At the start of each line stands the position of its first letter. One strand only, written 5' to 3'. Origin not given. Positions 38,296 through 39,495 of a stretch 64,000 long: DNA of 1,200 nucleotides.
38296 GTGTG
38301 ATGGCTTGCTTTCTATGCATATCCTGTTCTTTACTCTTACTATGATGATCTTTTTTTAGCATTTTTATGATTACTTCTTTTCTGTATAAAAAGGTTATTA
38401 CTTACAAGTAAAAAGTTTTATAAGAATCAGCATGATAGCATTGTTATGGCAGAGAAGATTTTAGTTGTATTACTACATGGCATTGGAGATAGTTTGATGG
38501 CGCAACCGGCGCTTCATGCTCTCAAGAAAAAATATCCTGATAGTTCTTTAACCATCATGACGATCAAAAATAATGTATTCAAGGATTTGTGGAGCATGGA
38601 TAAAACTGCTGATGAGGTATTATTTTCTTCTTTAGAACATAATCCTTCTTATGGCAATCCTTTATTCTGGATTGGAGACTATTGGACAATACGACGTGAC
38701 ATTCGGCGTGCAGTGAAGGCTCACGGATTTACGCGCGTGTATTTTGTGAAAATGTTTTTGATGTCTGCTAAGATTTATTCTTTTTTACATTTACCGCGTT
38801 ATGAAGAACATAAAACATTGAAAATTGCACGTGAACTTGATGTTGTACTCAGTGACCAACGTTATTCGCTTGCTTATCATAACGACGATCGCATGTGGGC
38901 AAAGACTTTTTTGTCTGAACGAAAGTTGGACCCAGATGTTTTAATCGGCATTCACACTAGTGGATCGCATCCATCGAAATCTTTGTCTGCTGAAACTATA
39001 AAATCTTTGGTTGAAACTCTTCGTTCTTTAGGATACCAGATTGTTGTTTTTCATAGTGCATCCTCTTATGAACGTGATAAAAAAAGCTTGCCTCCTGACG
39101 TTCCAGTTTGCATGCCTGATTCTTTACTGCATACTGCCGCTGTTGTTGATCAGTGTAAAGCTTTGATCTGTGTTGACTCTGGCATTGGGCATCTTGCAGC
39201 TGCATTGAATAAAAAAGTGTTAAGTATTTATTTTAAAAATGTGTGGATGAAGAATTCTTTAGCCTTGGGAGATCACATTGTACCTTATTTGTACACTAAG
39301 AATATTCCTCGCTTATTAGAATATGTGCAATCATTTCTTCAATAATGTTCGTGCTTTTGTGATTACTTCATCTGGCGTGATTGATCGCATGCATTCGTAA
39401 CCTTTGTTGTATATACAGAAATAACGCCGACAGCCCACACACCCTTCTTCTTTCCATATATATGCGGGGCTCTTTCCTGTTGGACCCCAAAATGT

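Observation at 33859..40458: Three GT9 (LPS-heptosyltransferase family) genes in an archaeal N-glycosylation locus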

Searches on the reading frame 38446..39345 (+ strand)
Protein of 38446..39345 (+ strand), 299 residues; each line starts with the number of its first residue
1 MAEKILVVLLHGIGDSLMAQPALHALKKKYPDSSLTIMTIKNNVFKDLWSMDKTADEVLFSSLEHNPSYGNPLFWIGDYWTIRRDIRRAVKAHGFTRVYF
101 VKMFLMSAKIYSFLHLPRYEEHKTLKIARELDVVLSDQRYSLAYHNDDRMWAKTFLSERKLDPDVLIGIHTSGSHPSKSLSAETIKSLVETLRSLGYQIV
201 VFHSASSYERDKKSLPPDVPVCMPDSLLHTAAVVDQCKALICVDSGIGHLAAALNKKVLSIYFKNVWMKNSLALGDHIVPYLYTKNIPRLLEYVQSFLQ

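Call 3: search_protein_families(library=pfam, proteins=[window:38446-39345:+], max_evalue=0.01)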
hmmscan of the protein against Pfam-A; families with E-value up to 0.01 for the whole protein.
window:38446-39345:+ (299 aa): 1 family
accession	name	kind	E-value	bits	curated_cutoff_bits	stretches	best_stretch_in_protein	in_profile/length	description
PF01075.23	Glyco_transf_9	-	5.9e-15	55.7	22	1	152-262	97-209/247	Glycosyltransferase family 9 (heptosyltransferase)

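Call 4: search_protein_families(library=ncbifam, proteins=[window:38446-39345:+], max_evalue=0.01)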
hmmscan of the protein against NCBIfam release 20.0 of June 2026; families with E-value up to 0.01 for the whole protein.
window:38446-39345:+ (299 aa): 6 families
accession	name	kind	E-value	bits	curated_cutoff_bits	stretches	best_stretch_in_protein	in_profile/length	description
TIGR02193.1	heptsyl_trn_I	equivalog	3e-14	53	185.3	1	139-264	159-283/320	lipopolysaccharide heptosyltransferase I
TIGR02201.1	heptsyl_trn_III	equivalog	1.5e-11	44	170.2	2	125-262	143-286/344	putative lipopolysaccharide heptosyltransferase III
TIGR02195.1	heptsyl_trn_II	equivalog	2.4e-10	40.1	134.6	2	188-262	199-282/339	lipopolysaccharide heptosyltransferase II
NF008162.0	PRK10916.1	equivalog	9.6e-09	34.9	569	1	176-262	193-287/348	ADP-heptose--LPS heptosyltransferase RfaF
NF008204.0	PRK10964.1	equivalog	3.4e-08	33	437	1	132-262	146-279/322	lipopolysaccharide heptosyltransferase RfaC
NF007742.0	PRK10422.1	equivalog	1.3e-07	30.8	467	1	216-262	242-288/352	lipopolysaccharide core heptosyltransferase RfaQ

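Call 18: search_solved_structures(query=window:38446-39345:+, max_evalue=0.01, show_alignments=1)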
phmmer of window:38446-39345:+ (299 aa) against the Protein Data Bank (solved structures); distinct sequences matched with E-value up to 0.01: 2.
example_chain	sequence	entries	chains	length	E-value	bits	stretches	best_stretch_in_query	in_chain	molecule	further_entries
1psw_A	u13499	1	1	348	3.5e-06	29.7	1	187-263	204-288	ADP-HEPTOSE LPS HEPTOSYLTRANSFERASE II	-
3tov_A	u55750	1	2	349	6.8e-06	28.8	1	146-262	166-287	Glycosyl transferase family 9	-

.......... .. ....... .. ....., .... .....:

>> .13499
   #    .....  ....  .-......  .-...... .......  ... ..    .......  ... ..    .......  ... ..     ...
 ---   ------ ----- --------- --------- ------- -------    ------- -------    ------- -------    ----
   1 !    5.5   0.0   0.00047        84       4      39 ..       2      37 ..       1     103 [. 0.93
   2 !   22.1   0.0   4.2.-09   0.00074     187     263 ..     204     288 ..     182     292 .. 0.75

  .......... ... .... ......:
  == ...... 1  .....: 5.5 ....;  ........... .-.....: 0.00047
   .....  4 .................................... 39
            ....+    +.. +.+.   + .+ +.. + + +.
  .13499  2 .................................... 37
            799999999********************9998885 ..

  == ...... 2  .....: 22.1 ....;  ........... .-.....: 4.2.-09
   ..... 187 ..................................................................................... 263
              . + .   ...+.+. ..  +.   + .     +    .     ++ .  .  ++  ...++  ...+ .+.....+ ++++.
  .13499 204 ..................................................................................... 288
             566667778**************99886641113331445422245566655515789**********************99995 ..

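Call 39: find_homologous_proteins(query=window:38446-39345:+, max_evalue=0.00001)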
Query window:38446-39345:+ (299 aa): 24 proteins with E <= 0.00001 among 1581 candidates.
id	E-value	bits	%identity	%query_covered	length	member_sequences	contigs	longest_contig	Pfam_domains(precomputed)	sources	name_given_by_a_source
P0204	3.3e-164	563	100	83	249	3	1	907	PF01075.24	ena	-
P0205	6.0e-164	562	83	96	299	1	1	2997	PF01075.24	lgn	-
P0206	7.4e-145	500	72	100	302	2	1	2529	PF01075.24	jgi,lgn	-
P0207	2.2e-129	449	66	100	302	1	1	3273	PF01075.24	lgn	-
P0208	2.9e-125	435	62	99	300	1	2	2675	PF01075.24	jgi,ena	-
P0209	1.0e-121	424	61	99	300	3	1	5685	PF01075.24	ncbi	-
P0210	6.6e-113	395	58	100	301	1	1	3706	PF01075.24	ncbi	-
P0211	2.2e-109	383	64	88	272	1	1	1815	PF01075.24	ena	-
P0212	1.4e-105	371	55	99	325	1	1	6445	PF01075.24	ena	-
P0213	1.8e-104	367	55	100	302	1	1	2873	PF01075.24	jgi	-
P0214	2.7e-101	357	56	99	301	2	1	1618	PF01075.24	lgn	-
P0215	3.6e-100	353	53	99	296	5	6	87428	PF01075.24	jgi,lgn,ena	jgi:ADP-heptose:LPS heptosyltransferase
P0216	1.7e-97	344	53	91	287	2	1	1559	PF01075.24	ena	-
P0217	1.0e-92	329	55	89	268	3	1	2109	PF01075.24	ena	-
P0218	2.2e-92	327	49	100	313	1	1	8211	PF01075.24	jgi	jgi:ADP-heptose:LPS heptosyltransferase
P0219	3.5e-90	320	52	99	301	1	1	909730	PF01075.24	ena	-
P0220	1.2e-86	309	51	100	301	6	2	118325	PF01075.24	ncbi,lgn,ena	-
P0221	5.0e-85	303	49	100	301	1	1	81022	PF01075.24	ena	-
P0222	8.0e-79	283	47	100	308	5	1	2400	PF01075.24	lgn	-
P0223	5.2e-76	274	44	100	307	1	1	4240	PF01075.24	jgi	jgi:ADP-heptose:LPS heptosyltransferase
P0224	4.2e-13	67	26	87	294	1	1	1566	PF01075.24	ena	-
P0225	4.3e-13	67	27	87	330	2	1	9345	PF01075.24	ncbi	-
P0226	4.2e-10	57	27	87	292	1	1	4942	PF01075.24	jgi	jgi:ADP-heptose:LPS heptosyltransferase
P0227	4.4e-7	48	27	87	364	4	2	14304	PF01075.24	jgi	-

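Call 73: predict_structure(alignment_id=A2)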
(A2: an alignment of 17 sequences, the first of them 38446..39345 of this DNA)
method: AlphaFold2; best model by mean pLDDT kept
length: 299 residues; sequences in the alignment: 17
mean_pLDDT: 92.6   pTM: 0.89
mean pLDDT of the five models: 92.6, 91.5, 90.9, 90.7, 90.6
residues with pLDDT >= 90: 231; 70-90: 61; 50-70: 7; < 50: 0
segments of 3 or more residues with pLDDT < 50: none
pLDDT, mean of each block of 10 residues (from residue 1): 92 93 96 96 90 93 83 82 96 97 75 83 94 93 96 98 98 87 97 98 92 92 93 98 92 97 92 93 97 96
secondary structure, 60 per line:
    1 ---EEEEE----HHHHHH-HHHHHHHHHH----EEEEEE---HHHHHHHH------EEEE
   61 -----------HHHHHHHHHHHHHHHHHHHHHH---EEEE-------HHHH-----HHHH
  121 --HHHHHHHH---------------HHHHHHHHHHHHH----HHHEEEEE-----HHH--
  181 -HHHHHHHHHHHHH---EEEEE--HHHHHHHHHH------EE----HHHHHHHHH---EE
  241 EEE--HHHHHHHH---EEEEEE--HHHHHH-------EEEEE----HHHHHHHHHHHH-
elements in order: E4-8 H13-18 H20-29 E34-39 H43-50 E57-60 H72-93 E97-100 H108-111 H117-120 H123-130 H146-158 E166-170 H182-194 E198-202 H205-214 H227-235 E239-243 H246-253 E257-262 H265-270 E278-282 H287-298

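Call 75: fold_search(model_id=the predicted structure, library=pdb)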
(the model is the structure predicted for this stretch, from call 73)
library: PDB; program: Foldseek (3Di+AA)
matches with E <= 10: 1742; with E <= 0.001: 190
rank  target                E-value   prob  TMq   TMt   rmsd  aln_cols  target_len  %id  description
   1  3tov_A                3.3e-16  1.00  0.72  0.62   6.7       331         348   19  The crystal structure of the glycosyl transferase family 9 from Veillonella parvula DSM 2008 (released 2011-09-21)
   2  3tov_B                7.2e-16  1.00  0.72  0.63   7.9       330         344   17  The crystal structure of the glycosyl transferase family 9 from Veillonella parvula DSM 2008 (released 2011-09-21)
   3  1psw                  2.0e-13  1.00  0.71  0.65   7.4       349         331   18  Structure of E. coli ADP-heptose lps heptosyltransferase II (released 2003-07-08)
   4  6dfe_B                1.2e-11  1.00  0.68  0.63   6.8       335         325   17  The structure of a ternary complex of E. coli WaaC (released 2018-09-05)
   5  2h1h_A                7.5e-11  1.00  0.65  0.61   7.2       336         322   15  E. coli heptosyltransferase WaaC with ADP-2-deoxy-2-fluoro heptose (released 2007-05-22)
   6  2gt1_A                8.4e-11  1.00  0.65  0.61   7.2       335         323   16  E. coli heptosyltransferase WaaC. (released 2007-05-01)
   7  2h1f_A                1.6e-10  1.00  0.65  0.62   7.2       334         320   16  E. coli heptosyltransferase WaaC with ADP (released 2007-05-22)
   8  2h1h_B                4.3e-10  1.00  0.64  0.61   6.9       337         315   17  E. coli heptosyltransferase WaaC with ADP-2-deoxy-2-fluoro heptose (released 2007-05-22)
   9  9grx_1                1.0e-09  1.00  0.68  0.52   7.1       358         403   11  NDH-PSI-LHCI supercomplex from S. oleracea (released 2025-02-12)
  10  2gt1_B                1.3e-09  1.00  0.60  0.59   7.3       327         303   16  E. coli heptosyltransferase WaaC. (released 2007-05-01)
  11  7wff_a                1.1e-08  1.00  0.63  0.56   8.0       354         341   12  Subcomplexes B,M and L in the Cylic electron transfer supercomplex NDH-PSI from Arabidopsis (released 2022-03-16)
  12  4rap_J                2.6e-08  1.00  0.53  0.42   7.1       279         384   14  Crystal structure of bacterial iron-containing dodecameric glycosyltransferase TibC from enterotoxigenic E.coli H10407 (released 2014-10-29)
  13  4rap_H                4.1e-08  1.00  0.52  0.42   6.7       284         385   13  Crystal structure of bacterial iron-containing dodecameric glycosyltransferase TibC from enterotoxigenic E.coli H10407 (released 2014-10-29)
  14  4rap_D                4.6e-08  1.00  0.50  0.40   7.3       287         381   12  Crystal structure of bacterial iron-containing dodecameric glycosyltransferase TibC from enterotoxigenic E.coli H10407 (released 2014-10-29)
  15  4rap_L                6.1e-08  1.00  0.54  0.44   6.6       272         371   14  Crystal structure of bacterial iron-containing dodecameric glycosyltransferase TibC from enterotoxigenic E.coli H10407 (released 2014-10-29)
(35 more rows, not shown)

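Call 90: search_protein_representatives(alignment_id=A2)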
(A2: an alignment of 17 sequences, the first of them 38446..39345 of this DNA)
Query: 17 sequences, 300 profile positions. Proteins with E-value up to 0.001 (for the whole library): 8501; up to 1e-10: 787; up to 1e-30: 19. The best 150 are listed.
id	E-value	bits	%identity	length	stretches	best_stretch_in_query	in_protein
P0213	8.6e-147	504.4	-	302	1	1-299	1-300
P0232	1.1e-101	356.3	-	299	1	2-299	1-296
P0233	2.0e-87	309.5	-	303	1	3-298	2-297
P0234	8.8e-84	297.5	-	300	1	1-298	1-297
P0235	1.5e-49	185.2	-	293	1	4-262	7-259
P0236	1.4e-42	162.3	-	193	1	106-298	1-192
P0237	4.2e-42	160.7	-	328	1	3-259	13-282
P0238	2.9e-38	148.1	-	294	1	4-297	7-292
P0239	4.3e-37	144.2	-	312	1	4-256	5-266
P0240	1.3e-36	142.6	-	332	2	3-262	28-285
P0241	3.1e-36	141.4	-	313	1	3-256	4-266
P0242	9.1e-35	136.6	-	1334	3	4-266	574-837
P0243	2.3e-34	135.3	-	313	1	18-263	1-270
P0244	1.5e-33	132.6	-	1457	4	119-277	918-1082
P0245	4.5e-33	131.0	-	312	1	3-266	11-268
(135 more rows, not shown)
